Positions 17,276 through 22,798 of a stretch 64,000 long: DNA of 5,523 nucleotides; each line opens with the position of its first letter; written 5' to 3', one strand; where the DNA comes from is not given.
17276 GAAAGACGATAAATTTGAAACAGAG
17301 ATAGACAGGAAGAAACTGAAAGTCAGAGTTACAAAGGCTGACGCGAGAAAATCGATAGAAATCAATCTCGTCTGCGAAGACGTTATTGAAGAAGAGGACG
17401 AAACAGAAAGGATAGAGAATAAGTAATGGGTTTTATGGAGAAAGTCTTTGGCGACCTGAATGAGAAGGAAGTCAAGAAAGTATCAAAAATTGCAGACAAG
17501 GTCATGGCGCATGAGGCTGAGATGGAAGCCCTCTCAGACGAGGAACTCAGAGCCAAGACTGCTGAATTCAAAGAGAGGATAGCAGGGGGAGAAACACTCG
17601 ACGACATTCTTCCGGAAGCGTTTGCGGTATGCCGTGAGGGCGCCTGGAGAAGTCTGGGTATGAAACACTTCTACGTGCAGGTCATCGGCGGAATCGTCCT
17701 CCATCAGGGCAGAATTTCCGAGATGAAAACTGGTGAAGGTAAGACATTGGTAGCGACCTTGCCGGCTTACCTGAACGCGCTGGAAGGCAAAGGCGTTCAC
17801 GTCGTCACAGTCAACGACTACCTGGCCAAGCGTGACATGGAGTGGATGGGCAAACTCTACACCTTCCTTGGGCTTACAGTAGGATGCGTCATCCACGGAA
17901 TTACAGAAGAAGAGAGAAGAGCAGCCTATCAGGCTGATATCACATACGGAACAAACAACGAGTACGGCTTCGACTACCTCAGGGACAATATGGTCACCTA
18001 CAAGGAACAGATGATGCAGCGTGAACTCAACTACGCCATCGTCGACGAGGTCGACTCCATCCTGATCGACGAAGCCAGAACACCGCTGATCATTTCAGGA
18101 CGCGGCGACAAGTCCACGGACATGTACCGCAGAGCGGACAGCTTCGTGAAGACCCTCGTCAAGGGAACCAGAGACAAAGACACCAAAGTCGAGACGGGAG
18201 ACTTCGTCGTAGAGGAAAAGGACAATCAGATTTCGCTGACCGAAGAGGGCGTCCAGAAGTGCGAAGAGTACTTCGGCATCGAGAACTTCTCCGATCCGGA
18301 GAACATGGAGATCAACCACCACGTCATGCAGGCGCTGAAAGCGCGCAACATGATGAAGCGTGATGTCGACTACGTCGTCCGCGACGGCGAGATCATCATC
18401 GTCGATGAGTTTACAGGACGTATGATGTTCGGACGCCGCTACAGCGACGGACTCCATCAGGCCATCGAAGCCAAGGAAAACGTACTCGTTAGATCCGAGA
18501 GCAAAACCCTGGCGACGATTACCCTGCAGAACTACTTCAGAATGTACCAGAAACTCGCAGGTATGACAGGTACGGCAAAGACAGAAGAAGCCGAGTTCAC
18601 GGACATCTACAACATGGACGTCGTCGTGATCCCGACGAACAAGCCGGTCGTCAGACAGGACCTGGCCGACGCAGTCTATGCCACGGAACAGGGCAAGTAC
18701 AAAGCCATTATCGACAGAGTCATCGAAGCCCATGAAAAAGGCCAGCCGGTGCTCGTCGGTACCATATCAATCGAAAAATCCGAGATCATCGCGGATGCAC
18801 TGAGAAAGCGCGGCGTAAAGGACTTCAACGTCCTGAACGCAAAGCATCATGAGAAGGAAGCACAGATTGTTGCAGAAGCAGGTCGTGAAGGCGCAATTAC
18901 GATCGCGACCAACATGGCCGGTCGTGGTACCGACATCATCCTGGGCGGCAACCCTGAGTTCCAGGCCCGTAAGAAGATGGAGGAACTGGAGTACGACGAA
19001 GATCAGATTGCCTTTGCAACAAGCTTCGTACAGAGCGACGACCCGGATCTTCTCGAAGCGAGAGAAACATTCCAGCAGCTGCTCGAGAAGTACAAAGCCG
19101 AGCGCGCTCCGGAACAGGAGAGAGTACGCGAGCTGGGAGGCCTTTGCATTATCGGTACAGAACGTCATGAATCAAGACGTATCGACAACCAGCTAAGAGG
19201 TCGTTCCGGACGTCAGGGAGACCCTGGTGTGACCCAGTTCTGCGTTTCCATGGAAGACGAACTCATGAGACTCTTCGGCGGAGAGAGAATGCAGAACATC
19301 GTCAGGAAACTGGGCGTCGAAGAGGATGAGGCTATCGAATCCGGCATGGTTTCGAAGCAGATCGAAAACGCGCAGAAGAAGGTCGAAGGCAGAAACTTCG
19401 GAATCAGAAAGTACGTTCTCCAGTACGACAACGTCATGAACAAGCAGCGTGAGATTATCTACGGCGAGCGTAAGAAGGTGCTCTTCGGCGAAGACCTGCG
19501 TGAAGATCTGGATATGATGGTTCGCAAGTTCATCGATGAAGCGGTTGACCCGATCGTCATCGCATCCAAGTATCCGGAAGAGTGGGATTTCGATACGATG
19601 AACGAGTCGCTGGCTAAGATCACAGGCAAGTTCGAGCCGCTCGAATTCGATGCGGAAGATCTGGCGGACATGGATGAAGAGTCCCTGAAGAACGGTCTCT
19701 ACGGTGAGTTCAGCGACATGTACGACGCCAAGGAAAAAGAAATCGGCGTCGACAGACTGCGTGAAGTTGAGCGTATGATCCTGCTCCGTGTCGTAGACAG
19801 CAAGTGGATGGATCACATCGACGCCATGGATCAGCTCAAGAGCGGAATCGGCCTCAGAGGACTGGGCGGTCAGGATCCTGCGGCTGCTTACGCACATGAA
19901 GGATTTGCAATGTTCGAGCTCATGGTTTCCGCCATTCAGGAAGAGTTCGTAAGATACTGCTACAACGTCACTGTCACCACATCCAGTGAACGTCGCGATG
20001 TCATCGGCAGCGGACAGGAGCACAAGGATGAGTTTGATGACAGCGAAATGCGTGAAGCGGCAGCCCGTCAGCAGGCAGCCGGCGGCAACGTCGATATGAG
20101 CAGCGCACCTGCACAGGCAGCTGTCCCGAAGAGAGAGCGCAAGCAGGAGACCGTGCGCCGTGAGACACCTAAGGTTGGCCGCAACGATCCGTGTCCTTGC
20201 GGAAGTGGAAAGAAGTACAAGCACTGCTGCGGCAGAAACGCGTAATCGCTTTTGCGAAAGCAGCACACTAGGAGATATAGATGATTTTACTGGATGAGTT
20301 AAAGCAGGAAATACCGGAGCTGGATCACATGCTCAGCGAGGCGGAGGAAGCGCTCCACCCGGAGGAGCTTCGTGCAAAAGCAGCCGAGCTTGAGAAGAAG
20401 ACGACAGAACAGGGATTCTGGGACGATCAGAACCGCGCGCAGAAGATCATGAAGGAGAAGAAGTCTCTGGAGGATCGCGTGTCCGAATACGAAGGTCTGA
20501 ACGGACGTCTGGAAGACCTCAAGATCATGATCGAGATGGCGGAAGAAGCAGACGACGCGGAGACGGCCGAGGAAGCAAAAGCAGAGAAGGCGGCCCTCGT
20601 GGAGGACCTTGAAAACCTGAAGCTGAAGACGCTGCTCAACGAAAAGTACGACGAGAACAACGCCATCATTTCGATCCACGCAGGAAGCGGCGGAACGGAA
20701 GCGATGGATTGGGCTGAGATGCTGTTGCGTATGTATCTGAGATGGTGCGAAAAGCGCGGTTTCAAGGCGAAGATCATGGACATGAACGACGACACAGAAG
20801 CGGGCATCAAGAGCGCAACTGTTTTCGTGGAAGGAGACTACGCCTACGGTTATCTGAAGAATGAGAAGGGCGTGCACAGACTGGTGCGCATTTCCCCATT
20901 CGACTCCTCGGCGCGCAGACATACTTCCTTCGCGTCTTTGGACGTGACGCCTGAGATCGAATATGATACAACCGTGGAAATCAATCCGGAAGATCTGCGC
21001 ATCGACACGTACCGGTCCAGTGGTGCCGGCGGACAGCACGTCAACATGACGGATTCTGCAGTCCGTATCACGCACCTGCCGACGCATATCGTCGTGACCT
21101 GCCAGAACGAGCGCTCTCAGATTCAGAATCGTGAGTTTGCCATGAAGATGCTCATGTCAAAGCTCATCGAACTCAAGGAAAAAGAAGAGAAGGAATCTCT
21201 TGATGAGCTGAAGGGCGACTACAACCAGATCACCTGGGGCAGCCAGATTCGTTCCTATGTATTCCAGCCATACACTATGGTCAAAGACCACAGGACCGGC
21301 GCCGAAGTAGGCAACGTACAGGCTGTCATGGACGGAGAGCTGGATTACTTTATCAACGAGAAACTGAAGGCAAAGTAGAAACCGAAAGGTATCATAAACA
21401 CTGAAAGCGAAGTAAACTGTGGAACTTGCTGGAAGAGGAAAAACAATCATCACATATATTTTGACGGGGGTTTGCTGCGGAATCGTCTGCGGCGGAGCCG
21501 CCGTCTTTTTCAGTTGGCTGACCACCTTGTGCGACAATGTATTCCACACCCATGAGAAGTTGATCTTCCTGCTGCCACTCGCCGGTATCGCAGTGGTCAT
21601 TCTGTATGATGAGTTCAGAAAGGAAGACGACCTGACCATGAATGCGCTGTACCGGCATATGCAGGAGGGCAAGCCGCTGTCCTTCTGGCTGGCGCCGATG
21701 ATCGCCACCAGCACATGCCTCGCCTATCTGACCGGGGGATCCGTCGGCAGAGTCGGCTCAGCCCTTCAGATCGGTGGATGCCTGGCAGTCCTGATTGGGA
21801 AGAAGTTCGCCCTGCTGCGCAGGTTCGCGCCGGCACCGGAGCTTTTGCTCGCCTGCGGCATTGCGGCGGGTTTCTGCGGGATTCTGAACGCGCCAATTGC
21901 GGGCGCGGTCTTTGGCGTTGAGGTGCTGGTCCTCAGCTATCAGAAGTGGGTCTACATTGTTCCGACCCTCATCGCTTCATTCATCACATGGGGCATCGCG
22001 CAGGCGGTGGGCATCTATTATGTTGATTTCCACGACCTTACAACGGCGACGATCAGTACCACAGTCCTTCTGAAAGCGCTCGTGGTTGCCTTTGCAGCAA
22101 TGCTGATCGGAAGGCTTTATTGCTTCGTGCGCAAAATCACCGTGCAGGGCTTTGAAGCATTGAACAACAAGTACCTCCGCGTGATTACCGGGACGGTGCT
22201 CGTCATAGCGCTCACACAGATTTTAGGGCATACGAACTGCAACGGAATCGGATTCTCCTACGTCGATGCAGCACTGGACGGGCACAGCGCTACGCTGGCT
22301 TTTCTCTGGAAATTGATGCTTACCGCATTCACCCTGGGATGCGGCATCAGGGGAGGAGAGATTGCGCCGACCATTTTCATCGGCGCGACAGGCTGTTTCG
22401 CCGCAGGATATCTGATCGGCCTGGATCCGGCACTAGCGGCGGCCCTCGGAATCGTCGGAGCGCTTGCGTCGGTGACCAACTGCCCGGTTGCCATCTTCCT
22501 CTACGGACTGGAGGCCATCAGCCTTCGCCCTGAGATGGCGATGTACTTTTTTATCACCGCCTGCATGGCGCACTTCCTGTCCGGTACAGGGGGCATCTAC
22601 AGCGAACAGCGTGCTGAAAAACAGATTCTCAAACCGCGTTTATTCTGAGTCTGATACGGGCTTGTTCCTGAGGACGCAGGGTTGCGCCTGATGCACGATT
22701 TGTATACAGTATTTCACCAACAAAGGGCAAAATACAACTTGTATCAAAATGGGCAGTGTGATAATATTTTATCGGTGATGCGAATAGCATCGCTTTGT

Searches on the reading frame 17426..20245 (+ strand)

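Call 45: search_protein_families(library=pfam, proteins=[window:17426-20245:+])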
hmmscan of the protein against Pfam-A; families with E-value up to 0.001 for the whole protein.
window:17426-20245:+ (939 aa): 6 families
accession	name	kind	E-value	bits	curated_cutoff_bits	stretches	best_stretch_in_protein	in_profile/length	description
PF07517.20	SecA_DEAD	-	4.3e-132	440.2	24.6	1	4-391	1-289/290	SecA DEAD-like domain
PF21090.3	P-loop_SecA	-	1.6e-89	299.4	27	1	407-634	1-205/205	SecA P-loop domain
PF07516.18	SecA_SW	-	1.4e-67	228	26.7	1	636-848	1-199/200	SecA Wing and Scaffold domain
PF01043.26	SecA_PP_bind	-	4.1e-43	146.9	23.5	1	229-348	1-110/110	SecA preprotein cross-linking domain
PF02810.21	SEC-C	-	4.3e-10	39.7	20.4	1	919-937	1-19/19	SEC-C motif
PF00270.35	DEAD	-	2.7e-08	34.1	26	1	98-214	19-131/167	DEAD/DEAH box helicase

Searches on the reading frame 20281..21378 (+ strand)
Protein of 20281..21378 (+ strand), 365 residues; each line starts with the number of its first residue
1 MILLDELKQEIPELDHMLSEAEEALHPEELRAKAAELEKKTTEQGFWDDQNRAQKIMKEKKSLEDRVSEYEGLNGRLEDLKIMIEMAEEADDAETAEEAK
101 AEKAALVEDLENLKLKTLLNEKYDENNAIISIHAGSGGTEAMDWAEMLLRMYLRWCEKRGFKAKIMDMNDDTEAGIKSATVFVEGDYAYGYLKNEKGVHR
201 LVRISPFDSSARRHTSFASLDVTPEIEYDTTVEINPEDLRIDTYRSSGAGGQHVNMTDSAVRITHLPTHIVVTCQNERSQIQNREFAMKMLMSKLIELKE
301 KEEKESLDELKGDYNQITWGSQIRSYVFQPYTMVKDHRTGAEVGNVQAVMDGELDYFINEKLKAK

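Call 45: search_protein_families(library=pfam, proteins=[window:20281-21378:+])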
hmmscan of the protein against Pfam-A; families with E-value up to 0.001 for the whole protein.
window:20281-21378:+ (365 aa): 2 families
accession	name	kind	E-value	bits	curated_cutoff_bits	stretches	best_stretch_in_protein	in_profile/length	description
PF03462.23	PCRF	-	1.4e-62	211.4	24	1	31-219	2-193/194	PCRF domain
PF00472.26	RF-1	-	9.5e-44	148.5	35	1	230-338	3-116/116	RF-1 domain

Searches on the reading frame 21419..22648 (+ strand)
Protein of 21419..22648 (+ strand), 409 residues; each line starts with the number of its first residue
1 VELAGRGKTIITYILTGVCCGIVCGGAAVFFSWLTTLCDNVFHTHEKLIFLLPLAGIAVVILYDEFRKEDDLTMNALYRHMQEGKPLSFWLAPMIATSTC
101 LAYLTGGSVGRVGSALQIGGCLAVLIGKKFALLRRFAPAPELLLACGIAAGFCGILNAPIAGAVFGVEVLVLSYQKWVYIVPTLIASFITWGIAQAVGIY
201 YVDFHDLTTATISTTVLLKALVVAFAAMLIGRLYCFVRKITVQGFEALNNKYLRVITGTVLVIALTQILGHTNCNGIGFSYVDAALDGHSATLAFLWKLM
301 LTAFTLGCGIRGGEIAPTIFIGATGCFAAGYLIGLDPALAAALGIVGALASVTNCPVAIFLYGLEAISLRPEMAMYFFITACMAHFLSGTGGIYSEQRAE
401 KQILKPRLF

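Call 45: search_protein_families(library=pfam, proteins=[window:21419-22648:+])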
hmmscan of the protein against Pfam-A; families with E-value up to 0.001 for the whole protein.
window:21419-22648:+ (409 aa): 1 family
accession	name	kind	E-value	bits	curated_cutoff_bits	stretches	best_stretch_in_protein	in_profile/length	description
PF00654.25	Voltage_CLC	-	3.1e-45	155.3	24.8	1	80-388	31-345/346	Voltage gated chloride channel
